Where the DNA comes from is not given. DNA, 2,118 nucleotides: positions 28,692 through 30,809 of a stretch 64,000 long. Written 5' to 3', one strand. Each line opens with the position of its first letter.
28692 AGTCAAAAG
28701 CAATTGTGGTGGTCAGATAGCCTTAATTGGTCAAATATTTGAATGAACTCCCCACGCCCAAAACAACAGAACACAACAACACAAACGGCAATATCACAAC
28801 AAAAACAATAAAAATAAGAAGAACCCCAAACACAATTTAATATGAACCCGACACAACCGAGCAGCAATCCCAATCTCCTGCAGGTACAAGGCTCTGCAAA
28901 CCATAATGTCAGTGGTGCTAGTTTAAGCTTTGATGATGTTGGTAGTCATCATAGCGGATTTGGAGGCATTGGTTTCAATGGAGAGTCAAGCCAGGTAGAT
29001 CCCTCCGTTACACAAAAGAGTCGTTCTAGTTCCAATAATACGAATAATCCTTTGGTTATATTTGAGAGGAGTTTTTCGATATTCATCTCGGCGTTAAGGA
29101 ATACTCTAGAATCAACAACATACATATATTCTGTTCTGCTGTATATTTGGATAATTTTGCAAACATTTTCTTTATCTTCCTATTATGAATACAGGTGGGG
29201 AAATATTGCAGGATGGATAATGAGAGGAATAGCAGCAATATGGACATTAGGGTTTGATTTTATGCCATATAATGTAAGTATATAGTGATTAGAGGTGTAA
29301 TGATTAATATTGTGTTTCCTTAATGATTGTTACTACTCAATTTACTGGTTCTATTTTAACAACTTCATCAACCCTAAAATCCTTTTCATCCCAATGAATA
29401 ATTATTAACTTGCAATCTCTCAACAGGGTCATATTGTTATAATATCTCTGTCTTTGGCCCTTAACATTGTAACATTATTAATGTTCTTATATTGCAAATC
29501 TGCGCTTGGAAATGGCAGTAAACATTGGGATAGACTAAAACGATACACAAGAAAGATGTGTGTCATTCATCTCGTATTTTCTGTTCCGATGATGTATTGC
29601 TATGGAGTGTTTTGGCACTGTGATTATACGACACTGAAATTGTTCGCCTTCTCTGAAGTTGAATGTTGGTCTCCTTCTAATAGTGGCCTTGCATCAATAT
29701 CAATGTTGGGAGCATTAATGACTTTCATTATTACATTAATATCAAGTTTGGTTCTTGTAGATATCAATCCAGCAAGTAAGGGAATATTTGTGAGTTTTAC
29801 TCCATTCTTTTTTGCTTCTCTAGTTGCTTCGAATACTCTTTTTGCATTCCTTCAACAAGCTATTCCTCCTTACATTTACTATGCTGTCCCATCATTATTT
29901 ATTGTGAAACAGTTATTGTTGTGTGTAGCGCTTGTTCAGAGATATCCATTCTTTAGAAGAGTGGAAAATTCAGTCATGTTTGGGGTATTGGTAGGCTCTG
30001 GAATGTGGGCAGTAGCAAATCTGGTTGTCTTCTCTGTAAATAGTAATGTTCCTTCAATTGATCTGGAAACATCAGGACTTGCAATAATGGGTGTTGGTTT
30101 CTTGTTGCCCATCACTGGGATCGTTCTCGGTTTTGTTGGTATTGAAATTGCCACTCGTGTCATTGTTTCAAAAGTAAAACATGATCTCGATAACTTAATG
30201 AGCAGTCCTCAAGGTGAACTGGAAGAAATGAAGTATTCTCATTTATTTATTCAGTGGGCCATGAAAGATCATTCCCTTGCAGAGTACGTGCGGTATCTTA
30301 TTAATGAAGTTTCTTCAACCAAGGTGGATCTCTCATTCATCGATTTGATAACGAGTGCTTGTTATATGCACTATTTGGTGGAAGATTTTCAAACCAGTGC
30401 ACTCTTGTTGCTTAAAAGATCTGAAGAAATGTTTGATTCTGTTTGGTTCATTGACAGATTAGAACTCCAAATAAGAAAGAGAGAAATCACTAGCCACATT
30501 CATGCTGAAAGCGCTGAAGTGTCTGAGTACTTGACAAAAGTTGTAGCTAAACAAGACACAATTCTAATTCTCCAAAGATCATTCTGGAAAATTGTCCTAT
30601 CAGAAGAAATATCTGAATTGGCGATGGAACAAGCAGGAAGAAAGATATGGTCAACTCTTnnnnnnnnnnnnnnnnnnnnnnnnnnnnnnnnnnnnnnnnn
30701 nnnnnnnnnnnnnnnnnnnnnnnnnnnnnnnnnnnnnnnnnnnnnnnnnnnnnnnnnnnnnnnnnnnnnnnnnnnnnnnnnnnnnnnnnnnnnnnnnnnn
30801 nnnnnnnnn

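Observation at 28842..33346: Multi-TM gene abutting a PAS/class III cyclase gene with zero intergenic distance: probable single fused gene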

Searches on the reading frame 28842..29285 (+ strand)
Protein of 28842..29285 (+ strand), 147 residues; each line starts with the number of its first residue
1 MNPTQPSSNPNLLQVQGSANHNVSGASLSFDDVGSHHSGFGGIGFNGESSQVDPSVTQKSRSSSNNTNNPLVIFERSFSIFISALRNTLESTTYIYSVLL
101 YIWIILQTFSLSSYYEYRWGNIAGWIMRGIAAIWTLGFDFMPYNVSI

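Call 4: search_protein_families(library=pfam, proteins=[window:28842-29285:+], max_evalue=0.01)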
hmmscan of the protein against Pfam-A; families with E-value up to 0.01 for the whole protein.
window:28842-29285:+ (147 aa): 0 families

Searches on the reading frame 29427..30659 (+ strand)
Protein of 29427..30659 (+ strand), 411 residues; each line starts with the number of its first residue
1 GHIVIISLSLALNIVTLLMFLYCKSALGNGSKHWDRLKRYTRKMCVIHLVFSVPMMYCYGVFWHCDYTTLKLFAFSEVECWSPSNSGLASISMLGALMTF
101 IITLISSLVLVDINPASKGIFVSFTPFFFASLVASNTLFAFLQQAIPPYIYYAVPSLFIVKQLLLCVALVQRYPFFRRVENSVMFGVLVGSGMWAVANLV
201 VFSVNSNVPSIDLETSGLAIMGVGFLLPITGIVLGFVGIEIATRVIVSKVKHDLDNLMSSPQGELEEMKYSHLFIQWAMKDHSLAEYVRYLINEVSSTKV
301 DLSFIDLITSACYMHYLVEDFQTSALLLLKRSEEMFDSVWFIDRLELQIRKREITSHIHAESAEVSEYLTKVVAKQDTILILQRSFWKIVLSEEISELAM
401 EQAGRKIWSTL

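Call 4: search_protein_families(library=pfam, proteins=[window:29454-30659:+], max_evalue=0.01)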
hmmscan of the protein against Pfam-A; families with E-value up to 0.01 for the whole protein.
window:29454-30659:+ (402 aa): 0 families

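Call 6: find_homologous_proteins(query=window:29427-30659:+, max_evalue=0.001)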
Query window:29427-30659:+ (411 aa): 2 proteins with E <= 0.001 among 5748 candidates.
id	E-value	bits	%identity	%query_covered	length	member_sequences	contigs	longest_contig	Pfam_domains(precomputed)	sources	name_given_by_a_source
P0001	2.6e-266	901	100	100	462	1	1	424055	-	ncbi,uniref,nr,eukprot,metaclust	ncbi:predicted protein [Naegleria gruberi]|uniref:Predicted protein n=1 Tax=Naegleria gruberi TaxID=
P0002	1.2e-112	395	47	99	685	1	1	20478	PF25474.2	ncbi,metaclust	ncbi:predicted protein, partial [Naegleria gruberi]|metaclust:status=active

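Call 10: find_encoding_contigs(protein=P0002, flank=10000, max_places=4)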
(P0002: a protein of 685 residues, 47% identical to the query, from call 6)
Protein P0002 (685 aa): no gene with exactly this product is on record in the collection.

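Call 11: find_encoding_contigs(protein=P0001, flank=6000, max_places=4)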
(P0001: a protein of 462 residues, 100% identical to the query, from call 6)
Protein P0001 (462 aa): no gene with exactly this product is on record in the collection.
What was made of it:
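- Tried and rejected: Genomic context of P0001 and P0002: neither is on record (calls 10, 11).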

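Call 23: search_protein_representatives(protein=window:29427-30659:+)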
Query: 411 residues. Proteins with E-value up to 0.001 (for the whole library): 61; up to 1e-10: 24; up to 1e-30: 7. The best 61 are listed.
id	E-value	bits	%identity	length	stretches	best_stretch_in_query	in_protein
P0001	8.3e-267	900.7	100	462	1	1-411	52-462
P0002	3.8e-113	394.9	48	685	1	3-407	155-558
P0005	1.0e-84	301.3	41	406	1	44-400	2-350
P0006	3.7e-42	161.2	44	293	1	213-407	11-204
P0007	1.8e-35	139.2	30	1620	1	1-397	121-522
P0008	3.3e-33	131.7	30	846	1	11-393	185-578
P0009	6.2e-31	124.2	29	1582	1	11-394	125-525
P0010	1.1e-24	103.6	26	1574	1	6-390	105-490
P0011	5.3e-21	91.6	28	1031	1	102-397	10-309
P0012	1.2e-17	80.6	24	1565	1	3-393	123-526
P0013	1.3e-16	77.1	28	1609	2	2-260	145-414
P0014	5.2e-16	75.1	28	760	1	1-258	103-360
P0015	2.0e-15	73.2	29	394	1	61-391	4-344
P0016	2.9e-15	72.7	25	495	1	5-326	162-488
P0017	5.8e-15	71.7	28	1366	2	6-259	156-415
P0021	1.5e-12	63.8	26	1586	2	3-253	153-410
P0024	1.9e-11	60.1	26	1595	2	72-397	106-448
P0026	4.3e-11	58.9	25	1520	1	77-408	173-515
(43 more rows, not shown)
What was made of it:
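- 29427..30497 (+): Exon 2: multi-TM block (about 6-7 hydropathy peaks) and the cytosolic helical region before the TPR. 61 relatives found in call 23.
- On Heterolobosean TmcB-like / PAS / class III cyclase family (e.g. XP_002670998.1, KAL9649878.1): phmmer gave 61 relatives, 24 of them at E<=1e-10 (call 23).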

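Call 25: search_protein_families(library=pfam, alignment_id=A1, max_evalue=0.001)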
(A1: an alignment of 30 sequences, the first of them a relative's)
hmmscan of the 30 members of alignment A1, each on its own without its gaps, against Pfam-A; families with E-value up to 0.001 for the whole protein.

A. member 1, P0007 (1620 aa): 6 families
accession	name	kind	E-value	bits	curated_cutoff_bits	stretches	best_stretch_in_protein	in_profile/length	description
PF00211.25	Guanylate_cyc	-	6e-57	192.6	21.9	1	1395-1572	4-182/183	Adenylate and Guanylate cyclase catalytic domain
PF13426.13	PAS_9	-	6.2e-14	52.6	27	1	1248-1355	2-103/103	PAS domain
PF25474.1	TPR_TmcB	-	4.2e-13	49.8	27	1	489-591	23-124/125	TmcB, TPR repeats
PF00989.32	PAS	-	1.7e-05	25.2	22.6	1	1238-1328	2-91/113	PAS fold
PF08448.16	PAS_4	-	0.00013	22.6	23.1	1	1246-1316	4-74/110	PAS fold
PF13188.13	PAS_8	-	0.00013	22.2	21.8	1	1239-1285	3-46/65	PAS domain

B. families by the number of members that match (of 30 scanned): 6 families
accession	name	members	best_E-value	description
PF25474.1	TPR_TmcB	27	1.1e-18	TmcB, TPR repeats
PF13426.13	PAS_9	18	8.7e-19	PAS domain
PF00989.32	PAS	18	3.7e-10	PAS fold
PF00211.25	Guanylate_cyc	17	6e-57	Adenylate and Guanylate cyclase catalytic domain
PF13188.13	PAS_8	5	3.8e-05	PAS domain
PF08448.16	PAS_4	2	0.00013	PAS fold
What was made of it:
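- Closest known: Dictyostelium TmcB/TmcC. Same: They share the TPR_TmcB domain that 27 of 30 relatives of the window gene carry (call 25).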

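Call 26: list_cluster_members(proteins=[P0007, P0009, P0010, P0012, P0013, P0021, P0024, P0026, P0005, P0006])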
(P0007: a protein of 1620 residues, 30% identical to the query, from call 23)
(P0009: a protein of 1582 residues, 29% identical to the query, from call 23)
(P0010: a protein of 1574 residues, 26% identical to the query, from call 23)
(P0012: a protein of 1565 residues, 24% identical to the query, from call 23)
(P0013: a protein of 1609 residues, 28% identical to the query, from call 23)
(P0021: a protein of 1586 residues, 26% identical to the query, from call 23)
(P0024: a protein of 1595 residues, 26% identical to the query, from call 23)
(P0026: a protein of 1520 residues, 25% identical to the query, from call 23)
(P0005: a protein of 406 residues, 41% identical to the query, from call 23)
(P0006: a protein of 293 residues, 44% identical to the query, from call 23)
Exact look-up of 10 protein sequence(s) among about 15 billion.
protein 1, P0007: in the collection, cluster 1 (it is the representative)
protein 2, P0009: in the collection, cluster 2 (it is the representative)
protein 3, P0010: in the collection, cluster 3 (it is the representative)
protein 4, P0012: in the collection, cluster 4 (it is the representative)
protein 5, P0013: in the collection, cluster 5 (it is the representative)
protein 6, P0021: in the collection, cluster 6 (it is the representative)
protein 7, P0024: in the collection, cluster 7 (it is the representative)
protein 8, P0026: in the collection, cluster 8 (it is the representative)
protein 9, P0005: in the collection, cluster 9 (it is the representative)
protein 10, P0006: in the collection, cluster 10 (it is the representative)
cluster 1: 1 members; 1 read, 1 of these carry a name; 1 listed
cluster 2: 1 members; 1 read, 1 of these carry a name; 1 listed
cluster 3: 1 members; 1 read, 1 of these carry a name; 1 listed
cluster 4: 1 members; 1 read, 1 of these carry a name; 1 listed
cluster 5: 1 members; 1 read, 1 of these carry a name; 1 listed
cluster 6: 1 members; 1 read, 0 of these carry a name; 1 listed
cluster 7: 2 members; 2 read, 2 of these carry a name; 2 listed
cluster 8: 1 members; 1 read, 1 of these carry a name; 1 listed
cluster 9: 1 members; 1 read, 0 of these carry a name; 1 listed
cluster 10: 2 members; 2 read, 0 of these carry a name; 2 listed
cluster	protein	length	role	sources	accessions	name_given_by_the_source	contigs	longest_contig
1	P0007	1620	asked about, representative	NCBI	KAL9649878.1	hypothetical protein ABK040_011351 [Willaertia magna]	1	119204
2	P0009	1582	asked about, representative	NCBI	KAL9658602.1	hypothetical protein ABK040_006139 [Willaertia magna]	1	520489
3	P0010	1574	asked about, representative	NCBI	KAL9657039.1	hypothetical protein ABK040_014587 [Willaertia magna]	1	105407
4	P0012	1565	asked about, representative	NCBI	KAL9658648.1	hypothetical protein ABK040_006184 [Willaertia magna]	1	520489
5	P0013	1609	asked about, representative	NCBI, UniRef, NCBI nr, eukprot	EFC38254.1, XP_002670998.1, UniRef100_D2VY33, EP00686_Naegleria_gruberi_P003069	predicted protein [Naegleria gruberi] | Predicted protein n=1 Tax=Naegleria gruberi TaxID=5762 RepID=D2VY33_NAEGR | uncharacterized protein NAEGRDRAFT_81665 [Naegleria gruberi]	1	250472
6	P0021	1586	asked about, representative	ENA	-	-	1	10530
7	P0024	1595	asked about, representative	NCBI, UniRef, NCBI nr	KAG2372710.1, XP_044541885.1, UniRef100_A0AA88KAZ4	hypothetical protein C9374_013611 [Naegleria lovaniensis] | Adenylate and Guanylate cyclase catalytic domain containing protein n=1 Tax=Naegleria ... | uncharacterized protein C9374_013611 [Naegleria lovaniensis]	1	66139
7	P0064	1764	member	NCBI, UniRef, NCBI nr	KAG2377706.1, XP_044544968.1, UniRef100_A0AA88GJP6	hypothetical protein C9374_009222 [Naegleria lovaniensis] | Adenylate and Guanylate cyclase catalytic domain containing protein n=1 Tax=Naegleria ... | uncharacterized protein C9374_009222 [Naegleria lovaniensis]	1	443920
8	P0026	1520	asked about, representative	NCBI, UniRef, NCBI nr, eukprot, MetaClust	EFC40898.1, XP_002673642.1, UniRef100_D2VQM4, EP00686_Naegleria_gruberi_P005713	predicted protein [Naegleria gruberi] | Predicted protein n=1 Tax=Naegleria gruberi TaxID=5762 RepID=D2VQM4_NAEGR | uncharacterized protein NAEGRDRAFT_71278 [Naegleria gruberi]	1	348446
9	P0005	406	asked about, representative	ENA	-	-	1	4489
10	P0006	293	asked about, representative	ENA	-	-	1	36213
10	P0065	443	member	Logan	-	-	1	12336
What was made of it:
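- Named full-length members are N. gruberi XP_002670998.1 and XP_002673642.1, N. lovaniensis XP_044541885.1 and W. magna KAL9649878.1 (call 26).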

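Call 37: find_encoding_contigs(protein=P0005, flank=5000, max_places=3)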
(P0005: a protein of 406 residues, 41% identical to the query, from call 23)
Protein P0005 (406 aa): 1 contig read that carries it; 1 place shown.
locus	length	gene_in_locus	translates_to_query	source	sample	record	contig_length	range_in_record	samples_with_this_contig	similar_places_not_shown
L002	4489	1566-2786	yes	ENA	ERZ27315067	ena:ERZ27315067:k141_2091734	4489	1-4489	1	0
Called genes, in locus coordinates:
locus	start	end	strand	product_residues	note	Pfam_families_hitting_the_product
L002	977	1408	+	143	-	-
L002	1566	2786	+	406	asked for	PF25474:TPR_TmcB (faint)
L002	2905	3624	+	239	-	-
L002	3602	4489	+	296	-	?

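Call 38: search_protein_families(library=pfam, proteins=[window:29427-30659:+, P0002, P0005, P0013, P0026], max_evalue=10)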
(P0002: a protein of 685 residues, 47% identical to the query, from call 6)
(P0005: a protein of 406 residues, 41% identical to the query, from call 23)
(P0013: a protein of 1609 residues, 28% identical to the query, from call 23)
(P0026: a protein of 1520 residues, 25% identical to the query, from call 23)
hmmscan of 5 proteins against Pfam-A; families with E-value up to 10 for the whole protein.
window:29427-30659:+ (411 aa): 2 families
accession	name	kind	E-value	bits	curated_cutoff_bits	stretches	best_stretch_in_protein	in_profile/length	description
PF13140.11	DUF3980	-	0.12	13.3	25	1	42-108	14-72/87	Domain of unknown function (DUF3980)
PF18969.5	DUF5708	-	0.14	12.4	26.9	1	199-232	21-54/60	Family of unknown function (DUF5708)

P0002 (685 aa): 3 families
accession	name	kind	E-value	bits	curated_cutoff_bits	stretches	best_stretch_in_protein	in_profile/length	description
PF25474.1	TPR_TmcB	-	9e-11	42.2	27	1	509-615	17-124/125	TmcB, TPR repeats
PF08717.15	CoV_NSP8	-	0.0057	17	27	1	603-671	15-79/197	Coronavirus replicase NSP8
PF20904.2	ExsD_M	-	0.071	13.6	27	1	524-558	12-45/66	Antiactivator protein ExsD helical hairpin domain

P0005 (406 aa): 4 families
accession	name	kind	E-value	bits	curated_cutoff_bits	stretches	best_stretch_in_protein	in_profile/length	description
PF25474.1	TPR_TmcB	-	1.5e-05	25.4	27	1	310-402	16-112/125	TmcB, TPR repeats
PF10810.13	DUF2545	-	0.053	14.2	27.8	1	42-94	21-73/80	Protein of unknown function (DUF2545)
PF04186.18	FxsA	-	0.26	11.8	25.2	1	177-217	23-63/109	FxsA cytoplasmic membrane protein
PF08570.15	DUF1761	-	4.5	8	31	0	132-190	68-121/123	Protein of unknown function (DUF1761)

P0013 (1609 aa): 9 families
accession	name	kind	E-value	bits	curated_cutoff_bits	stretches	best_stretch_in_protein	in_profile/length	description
PF00211.25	Guanylate_cyc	-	1.5e-32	113.1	21.9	1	1480-1609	3-126/183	Adenylate and Guanylate cyclase catalytic domain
PF25474.1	TPR_TmcB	-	6.1e-15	55.7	27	1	564-666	22-124/125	TmcB, TPR repeats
PF13426.13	PAS_9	-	8.7e-15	55.3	27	1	1339-1440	5-102/103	PAS domain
PF00989.32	PAS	-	3.9e-08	33.7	22.6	1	1326-1439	3-113/113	PAS fold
PF13188.13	PAS_8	-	0.096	13.1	21.8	1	1325-1379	2-55/65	PAS domain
PF08448.16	PAS_4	-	0.097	13.3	23.1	1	1331-1390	2-60/110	PAS fold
PF07701.20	HNOBA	-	0.26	11.2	23.4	1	1444-1472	188-216/216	Heme NO binding associated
PF24515.1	ARM_KNTC1_3rd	-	0.38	10.7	26.4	1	616-682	104-170/212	KNTC1 third ARM-repeats domain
PF16539.10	FlgT_M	-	0.73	10.4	31.2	1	1364-1451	35-112/158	Flagellar assembly protein T, middle domain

P0026 (1520 aa): 8 families
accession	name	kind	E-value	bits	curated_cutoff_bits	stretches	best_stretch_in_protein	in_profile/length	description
PF00211.25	Guanylate_cyc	-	1e-34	120.2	21.9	1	1384-1510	3-128/183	Adenylate and Guanylate cyclase catalytic domain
PF25474.1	TPR_TmcB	-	1.6e-18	67.3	27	1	467-571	19-123/125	TmcB, TPR repeats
PF13426.13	PAS_9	-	1.7e-14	54.4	27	1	1238-1344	2-102/103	PAS domain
PF00989.32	PAS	-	9.2e-08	32.5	22.6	1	1229-1296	3-73/113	PAS fold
PF13188.13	PAS_8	-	0.00029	21.1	21.8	1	1228-1278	2-51/65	PAS domain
PF24820.1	Diguanyl_cycl_sensor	-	0.0058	17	28.1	1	1238-1342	7-109/109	Diguanylate cyclase-like sensor domain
PF06919.17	Phage_T4_Gp30_7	-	0.068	13.4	27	1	1281-1316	7-41/118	Phage Gp30.7 protein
PF07701.20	HNOBA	-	0.074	13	23.4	1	1352-1376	192-216/216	Heme NO binding associated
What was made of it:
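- On Heterolobosean TmcB-like / PAS / class III cyclase family (e.g. XP_002670998.1, KAL9649878.1): P0002, P0013 and P0026 match at 9e-11 to 1.6e-18 (call 38).
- Closest known: Dictyostelium TmcB/TmcC. Different: The window copy itself no longer scores for PF25474 (call 38).
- No TPR_TmcB match in the window copy at E<=10, against 9e-11 in paralog P0002 (call 38). The upstream product ends in the middle of the TPR_TmcB domain (call 38).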
